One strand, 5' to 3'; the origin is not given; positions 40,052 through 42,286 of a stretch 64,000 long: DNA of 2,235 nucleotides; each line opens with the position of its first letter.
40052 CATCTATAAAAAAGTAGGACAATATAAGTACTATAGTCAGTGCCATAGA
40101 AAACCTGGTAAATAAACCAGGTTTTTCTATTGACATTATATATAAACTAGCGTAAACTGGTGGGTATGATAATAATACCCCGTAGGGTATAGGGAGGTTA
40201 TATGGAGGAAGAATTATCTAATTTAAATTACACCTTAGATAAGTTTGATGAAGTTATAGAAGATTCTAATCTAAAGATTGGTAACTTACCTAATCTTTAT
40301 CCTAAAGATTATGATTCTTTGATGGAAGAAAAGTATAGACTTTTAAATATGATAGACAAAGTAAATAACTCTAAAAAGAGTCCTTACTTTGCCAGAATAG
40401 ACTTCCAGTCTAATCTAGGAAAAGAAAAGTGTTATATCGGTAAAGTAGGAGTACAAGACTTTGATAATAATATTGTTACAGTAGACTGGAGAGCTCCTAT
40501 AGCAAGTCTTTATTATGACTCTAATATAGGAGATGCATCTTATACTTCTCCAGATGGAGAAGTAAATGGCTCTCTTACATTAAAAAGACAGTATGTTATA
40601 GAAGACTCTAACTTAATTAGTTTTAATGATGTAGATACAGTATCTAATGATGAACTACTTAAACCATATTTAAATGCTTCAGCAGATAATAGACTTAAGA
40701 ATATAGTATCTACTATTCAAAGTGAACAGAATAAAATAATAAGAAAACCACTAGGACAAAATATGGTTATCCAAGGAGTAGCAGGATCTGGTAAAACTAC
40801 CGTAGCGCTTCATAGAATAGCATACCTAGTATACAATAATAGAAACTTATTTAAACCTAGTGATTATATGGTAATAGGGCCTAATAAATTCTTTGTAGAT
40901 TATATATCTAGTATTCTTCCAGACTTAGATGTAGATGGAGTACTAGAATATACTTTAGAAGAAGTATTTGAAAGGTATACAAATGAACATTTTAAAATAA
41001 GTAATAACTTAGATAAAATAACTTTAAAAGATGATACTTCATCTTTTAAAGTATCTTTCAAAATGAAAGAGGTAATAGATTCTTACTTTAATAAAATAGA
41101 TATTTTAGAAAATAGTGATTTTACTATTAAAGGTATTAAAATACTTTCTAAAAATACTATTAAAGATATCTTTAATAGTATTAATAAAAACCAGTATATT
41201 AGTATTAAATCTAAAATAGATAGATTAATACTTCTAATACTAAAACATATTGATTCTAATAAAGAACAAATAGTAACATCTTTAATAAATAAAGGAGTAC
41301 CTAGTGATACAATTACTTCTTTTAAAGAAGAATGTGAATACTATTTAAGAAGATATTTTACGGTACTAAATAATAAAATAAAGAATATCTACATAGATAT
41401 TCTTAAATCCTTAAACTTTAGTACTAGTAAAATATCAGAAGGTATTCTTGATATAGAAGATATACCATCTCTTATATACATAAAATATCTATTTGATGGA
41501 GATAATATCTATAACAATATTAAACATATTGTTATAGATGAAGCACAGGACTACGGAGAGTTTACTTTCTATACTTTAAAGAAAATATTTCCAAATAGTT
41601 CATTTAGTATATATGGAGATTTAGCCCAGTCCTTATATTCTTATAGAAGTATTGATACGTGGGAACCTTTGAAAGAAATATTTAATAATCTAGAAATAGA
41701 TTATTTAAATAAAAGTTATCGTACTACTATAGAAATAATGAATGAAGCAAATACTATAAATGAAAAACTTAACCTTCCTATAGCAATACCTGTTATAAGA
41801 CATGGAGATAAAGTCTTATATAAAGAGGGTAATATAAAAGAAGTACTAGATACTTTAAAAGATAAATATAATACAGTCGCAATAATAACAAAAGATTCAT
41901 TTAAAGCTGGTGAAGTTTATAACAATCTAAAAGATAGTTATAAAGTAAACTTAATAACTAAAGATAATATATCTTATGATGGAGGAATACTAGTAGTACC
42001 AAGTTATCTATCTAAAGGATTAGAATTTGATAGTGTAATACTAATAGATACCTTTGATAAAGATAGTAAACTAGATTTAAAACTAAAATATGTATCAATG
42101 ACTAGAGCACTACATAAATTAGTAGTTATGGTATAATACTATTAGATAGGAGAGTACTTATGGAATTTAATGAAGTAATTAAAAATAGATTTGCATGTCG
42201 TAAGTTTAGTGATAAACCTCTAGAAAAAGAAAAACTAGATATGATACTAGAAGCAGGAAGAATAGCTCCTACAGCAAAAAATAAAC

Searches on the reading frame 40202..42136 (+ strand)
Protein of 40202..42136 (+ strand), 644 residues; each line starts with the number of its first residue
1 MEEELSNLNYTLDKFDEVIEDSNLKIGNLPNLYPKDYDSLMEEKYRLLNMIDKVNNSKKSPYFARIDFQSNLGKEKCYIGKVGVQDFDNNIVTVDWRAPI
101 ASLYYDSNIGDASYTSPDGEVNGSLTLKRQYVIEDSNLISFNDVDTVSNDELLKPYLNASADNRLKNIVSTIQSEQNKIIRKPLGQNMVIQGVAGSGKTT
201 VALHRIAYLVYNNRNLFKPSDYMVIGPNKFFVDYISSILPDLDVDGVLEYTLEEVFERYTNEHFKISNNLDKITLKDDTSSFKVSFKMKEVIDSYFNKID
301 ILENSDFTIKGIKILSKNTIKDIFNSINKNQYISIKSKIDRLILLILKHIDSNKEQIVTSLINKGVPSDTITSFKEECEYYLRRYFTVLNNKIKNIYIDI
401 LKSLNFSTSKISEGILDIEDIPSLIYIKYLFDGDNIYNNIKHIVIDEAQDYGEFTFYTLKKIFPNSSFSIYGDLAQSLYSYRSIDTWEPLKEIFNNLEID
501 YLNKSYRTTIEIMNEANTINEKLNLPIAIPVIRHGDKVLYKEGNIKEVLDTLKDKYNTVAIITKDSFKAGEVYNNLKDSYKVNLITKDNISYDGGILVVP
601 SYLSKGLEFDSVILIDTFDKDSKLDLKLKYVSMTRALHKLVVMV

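Call 3: search_protein_families(library=pfam, proteins=[window:40202-42136:+], max_evalue=1)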
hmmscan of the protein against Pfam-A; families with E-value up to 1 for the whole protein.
window:40202-42136:+ (644 aa): 13 families
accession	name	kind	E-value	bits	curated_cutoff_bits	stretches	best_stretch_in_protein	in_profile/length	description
PF00580.27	UvrD-helicase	-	1.1e-12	48.7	23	1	174-483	3-257/271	UvrD/REP helicase N-terminal domain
PF01443.25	Viral_helicase1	-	6.9e-07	29.7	21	2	189-205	2-18/228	Viral superfamily 1 RNA helicase core domain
PF13538.12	UvrD_C_2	-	1.5e-06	28.4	27.4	1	598-643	4-52/52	UvrD-like helicase C-terminal domain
PF13245.12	AAA_19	-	1.7e-06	28.7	25.1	2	185-215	11-41/134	AAA domain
PF00270.35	DEAD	-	7.3e-05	23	26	1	176-212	4-40/167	DEAD/DEAH box helicase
PF09848.15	SLFN-g3_helicase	-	0.012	15.3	24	1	187-215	3-29/354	Schlafen group 3, DNA/RNA helicase domain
PF13086.12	AAA_11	-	0.015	15.6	27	1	173-241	3-74/257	AAA domain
PF13604.12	AAA_30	-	0.017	15.3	27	1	173-201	3-34/191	AAA domain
PF25199.1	nSTAND_NTPase5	-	0.028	14.7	34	1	172-211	28-66/145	Novel STAND NTPase 5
PF13173.12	AAA_14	-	0.051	14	27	0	187-212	4-28/129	AAA domain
PF13401.12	AAA_22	-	0.053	14.3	27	0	187-204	7-24/130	AAA domain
PF05729.18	NACHT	-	0.11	12.8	26.7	1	188-209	3-23/167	NACHT domain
PF25569.1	TPR_ZFYVE26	-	0.38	11.5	27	0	318-364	20-66/123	ZFYVE26-like, TPR repeats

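Call 4: search_protein_families(library=padloc, proteins=[window:40202-42136:+], max_evalue=1)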
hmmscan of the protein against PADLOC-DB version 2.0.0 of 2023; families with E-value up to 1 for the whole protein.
window:40202-42136:+ (644 aa): 15 families
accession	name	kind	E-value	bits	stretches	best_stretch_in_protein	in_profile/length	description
PDLC00106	GajB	-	3.1e-12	43.8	2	441-559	207-329/577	UrvD helicase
PDLC00129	GajB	-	2e-11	41.2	2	440-585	227-377/594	UrvD helicase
PDLC01087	C3a187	-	7.7e-10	36.2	2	442-642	322-541/559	NERD+UvrD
PDLC00104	GajB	-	2e-07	28.2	2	173-205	5-35/574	UrvD helicase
PDLC00132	GajB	-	2.2e-07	27.9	2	413-525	185-304/625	UrvD helicase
PDLC00121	GajB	-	4e-06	23.6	1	440-522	203-285/565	UrvD helicase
PDLC00145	GajB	-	5.7e-06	23.3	2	442-565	209-334/572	UrvD helicase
PDLC00141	GajB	-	0.00011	18.7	2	440-507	167-236/572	UrvD helicase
PDLC00147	GajB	-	0.00018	18.5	1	443-551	236-347/637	UrvD helicase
PDLC04173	GajB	-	0.0002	18.5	1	603-643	425-461/471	-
PDLC04140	mad8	-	0.0019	15.8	1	183-236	25-67/314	mads_8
PDLC00142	GajB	-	0.002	14.6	1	442-508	218-286/583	UrvD helicase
PDLC00117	GajB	-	0.0038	13.8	0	596-640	515-570/604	UrvD helicase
PDLC00130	GajB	-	0.0047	13.2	1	435-520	201-290/589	UrvD helicase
PDLC00144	GajB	-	0.014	11.9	1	477-642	348-518/559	UrvD helicase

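Call 5: search_protein_families(library=ncbifam, proteins=[window:40202-42136:+], max_evalue=1)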
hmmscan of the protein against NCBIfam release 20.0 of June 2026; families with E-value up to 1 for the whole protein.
window:40202-42136:+ (644 aa): 12 families
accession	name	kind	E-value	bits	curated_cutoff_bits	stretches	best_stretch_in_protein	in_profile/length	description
NF041464.1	HelD_BACSU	equivalog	7.7e-115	384.5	419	2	49-353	87-406/779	RNA polymerase recycling motor HelD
NF041254.1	motor_HelR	exception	1.1e-46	159.5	750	2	72-258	88-274/706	RNA polymerase recycling motor ATPase HelR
NF041258.1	motor_HelR_2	exception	1.2e-42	146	1100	2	58-254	62-253/713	RNA polymerase recycling motor ATPase HelR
NF041465.1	HelD_MYCSM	equivalog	1.2e-38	132.7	1051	2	62-247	71-251/719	RNA polymerase recycling motor HelD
NF008743.0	PRK11773.1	equivalog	1.2e-11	43.7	965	2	439-520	213-297/720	DNA helicase II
TIGR01075.1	uvrD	equivalog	6.1e-11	41.3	1144.45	2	438-521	207-293/715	DNA helicase II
TIGR01073.1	pcrA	equivalog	1.1e-08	33.9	911.2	2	283-521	60-294/725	DNA helicase PcrA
NF004066.1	PRK05580.1-3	equivalog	0.0017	16.7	813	1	157-214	241-300/788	primosomal protein N'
NF008276.0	PRK11054.1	equivalog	0.014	13.8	543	1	173-213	198-237/684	DNA helicase IV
NF010407.0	PRK13833.1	subfamily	0.099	12.1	499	1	172-213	129-172/323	conjugal transfer protein TrbB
NF004067.0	PRK05580.1-4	equivalog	0.12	10.7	763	1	171-213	207-250/737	primosomal protein N'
TIGR00618.1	sbcc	subfamily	0.2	9.5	478.5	1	164-211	7-52/1043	exonuclease subunit SbcC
